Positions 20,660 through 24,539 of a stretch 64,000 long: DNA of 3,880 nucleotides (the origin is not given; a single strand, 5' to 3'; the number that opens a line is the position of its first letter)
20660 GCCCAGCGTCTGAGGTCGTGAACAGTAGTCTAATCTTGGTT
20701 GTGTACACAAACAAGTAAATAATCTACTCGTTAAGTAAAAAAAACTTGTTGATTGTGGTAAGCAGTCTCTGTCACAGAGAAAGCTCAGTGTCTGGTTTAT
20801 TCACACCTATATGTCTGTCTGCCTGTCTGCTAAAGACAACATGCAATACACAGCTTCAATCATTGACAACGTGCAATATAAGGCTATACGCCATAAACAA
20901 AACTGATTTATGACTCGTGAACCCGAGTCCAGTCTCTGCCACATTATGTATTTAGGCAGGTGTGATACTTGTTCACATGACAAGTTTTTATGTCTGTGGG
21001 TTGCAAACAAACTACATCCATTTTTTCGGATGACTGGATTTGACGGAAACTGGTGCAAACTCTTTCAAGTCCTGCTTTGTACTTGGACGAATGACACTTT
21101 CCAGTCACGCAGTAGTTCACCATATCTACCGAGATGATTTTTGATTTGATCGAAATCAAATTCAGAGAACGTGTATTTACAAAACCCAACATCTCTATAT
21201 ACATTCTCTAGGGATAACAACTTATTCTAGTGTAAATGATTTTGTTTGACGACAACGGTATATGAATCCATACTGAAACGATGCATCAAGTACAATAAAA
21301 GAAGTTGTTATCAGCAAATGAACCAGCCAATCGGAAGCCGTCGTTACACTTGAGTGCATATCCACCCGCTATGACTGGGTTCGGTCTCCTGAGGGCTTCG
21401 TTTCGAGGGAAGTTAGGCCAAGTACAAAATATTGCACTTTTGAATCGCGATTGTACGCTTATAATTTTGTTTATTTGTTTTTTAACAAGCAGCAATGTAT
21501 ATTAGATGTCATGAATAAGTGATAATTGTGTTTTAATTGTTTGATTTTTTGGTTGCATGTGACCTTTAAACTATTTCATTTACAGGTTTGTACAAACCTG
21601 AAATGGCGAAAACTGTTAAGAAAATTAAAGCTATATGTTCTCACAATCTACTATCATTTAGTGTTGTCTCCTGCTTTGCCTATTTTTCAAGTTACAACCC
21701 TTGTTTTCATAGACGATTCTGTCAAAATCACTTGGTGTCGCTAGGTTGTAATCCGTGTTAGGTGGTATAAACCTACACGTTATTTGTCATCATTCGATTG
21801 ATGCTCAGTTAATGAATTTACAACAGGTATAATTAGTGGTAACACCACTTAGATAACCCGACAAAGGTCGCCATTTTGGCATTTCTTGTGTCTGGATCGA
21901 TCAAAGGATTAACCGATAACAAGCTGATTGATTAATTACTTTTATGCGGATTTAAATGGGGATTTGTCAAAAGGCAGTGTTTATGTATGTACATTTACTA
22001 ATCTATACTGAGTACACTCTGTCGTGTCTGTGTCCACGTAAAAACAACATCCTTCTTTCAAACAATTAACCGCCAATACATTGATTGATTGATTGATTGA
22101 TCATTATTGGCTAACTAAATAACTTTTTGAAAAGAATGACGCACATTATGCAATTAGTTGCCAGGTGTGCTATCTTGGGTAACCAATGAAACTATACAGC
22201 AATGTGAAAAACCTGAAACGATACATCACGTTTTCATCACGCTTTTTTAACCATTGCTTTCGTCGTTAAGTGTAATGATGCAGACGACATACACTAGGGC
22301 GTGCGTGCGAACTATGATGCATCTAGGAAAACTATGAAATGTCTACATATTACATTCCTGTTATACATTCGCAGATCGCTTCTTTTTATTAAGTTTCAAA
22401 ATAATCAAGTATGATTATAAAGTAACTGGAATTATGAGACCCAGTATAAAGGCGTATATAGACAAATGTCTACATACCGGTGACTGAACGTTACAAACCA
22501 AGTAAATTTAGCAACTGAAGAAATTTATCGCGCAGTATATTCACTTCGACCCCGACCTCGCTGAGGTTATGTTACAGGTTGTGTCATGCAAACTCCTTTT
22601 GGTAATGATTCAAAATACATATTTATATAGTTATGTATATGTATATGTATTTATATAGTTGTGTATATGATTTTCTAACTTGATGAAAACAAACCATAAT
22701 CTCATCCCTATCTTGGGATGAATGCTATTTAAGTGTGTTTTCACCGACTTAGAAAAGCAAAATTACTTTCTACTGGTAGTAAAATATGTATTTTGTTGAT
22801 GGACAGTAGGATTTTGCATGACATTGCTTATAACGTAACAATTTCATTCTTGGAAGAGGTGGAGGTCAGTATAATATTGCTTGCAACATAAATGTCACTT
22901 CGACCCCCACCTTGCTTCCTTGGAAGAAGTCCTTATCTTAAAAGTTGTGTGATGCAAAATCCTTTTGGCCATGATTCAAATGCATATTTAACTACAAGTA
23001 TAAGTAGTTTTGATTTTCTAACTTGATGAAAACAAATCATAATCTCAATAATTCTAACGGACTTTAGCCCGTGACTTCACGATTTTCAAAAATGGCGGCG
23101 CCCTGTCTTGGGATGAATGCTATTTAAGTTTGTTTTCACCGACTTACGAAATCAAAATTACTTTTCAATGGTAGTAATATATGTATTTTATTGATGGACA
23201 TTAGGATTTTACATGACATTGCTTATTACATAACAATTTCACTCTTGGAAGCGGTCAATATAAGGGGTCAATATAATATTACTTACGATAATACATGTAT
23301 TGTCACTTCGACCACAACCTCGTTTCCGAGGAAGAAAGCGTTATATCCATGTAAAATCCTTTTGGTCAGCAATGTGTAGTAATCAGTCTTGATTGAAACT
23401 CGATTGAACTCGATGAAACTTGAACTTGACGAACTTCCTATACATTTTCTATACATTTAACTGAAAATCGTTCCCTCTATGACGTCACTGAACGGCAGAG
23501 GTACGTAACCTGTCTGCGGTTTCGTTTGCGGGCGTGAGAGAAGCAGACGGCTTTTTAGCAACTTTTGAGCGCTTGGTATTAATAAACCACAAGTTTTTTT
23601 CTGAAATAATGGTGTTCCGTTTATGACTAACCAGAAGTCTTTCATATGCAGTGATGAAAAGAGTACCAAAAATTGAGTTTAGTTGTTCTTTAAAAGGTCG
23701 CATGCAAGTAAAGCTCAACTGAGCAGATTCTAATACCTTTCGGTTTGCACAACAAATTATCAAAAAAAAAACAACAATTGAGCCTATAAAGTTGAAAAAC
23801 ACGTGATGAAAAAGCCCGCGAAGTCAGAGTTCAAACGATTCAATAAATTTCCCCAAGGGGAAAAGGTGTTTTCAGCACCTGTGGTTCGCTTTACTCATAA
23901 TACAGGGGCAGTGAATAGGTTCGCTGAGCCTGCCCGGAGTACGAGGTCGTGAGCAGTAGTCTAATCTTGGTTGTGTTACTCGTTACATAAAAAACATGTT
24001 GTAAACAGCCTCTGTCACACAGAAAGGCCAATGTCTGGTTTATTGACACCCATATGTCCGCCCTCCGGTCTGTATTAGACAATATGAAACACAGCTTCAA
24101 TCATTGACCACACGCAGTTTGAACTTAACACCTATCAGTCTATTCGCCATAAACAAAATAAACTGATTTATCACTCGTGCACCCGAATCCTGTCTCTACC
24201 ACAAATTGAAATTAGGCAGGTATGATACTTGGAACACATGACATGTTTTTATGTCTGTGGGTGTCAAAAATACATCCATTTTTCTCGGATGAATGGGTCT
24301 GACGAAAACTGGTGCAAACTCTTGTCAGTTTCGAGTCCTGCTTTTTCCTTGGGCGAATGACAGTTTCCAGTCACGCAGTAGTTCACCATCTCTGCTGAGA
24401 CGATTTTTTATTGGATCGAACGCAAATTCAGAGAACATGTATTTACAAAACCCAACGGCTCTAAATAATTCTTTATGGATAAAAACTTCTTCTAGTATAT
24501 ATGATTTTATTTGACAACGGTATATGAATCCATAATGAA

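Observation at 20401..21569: Previously uncharacterised about 1.17-kb non-autonomous TIR element, 4 copies in 30 kb, termini embedded in TTAA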

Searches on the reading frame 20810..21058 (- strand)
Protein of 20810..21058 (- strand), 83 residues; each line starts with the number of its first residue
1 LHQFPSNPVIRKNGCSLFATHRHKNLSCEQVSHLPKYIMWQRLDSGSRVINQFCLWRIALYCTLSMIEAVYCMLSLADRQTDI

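Call 11: search_protein_families(library=pfam, proteins=[window:20810-21058:-], max_evalue=10)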
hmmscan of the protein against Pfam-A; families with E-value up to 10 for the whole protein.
seq(83 aa): 1 family
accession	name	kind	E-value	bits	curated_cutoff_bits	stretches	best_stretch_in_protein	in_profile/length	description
PF10325.15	7TM_GPCR_Srz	-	0.18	11.6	22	1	20-43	190-213/265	Serpentine type 7TM GPCR chemoreceptor Srz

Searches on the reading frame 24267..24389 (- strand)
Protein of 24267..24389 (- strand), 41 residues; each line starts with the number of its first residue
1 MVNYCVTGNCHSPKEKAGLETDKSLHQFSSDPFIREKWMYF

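Call 39: search_protein_representatives(alignment_id=A2)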
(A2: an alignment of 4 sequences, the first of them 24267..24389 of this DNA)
Query: 4 sequences, 41 profile positions. Proteins with E-value up to 0.001 (for the whole library): 9; up to 1e-10: 2; up to 1e-30: 0. The best 9 are listed.
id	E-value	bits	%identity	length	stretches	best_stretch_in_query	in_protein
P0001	9.4e-18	80.1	-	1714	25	23-34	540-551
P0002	4.6e-13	65.1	-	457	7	20-38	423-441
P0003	1.5e-07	47.5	-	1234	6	25-39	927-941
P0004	3.1e-06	43.3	-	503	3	22-39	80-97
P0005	5.9e-06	42.4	-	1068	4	25-39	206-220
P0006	4.4e-05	39.6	-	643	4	30-38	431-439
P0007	1.2e-04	38.2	-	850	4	25-39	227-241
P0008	1.2e-04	38.2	-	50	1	3-39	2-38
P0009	5.6e-04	36.0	-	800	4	25-39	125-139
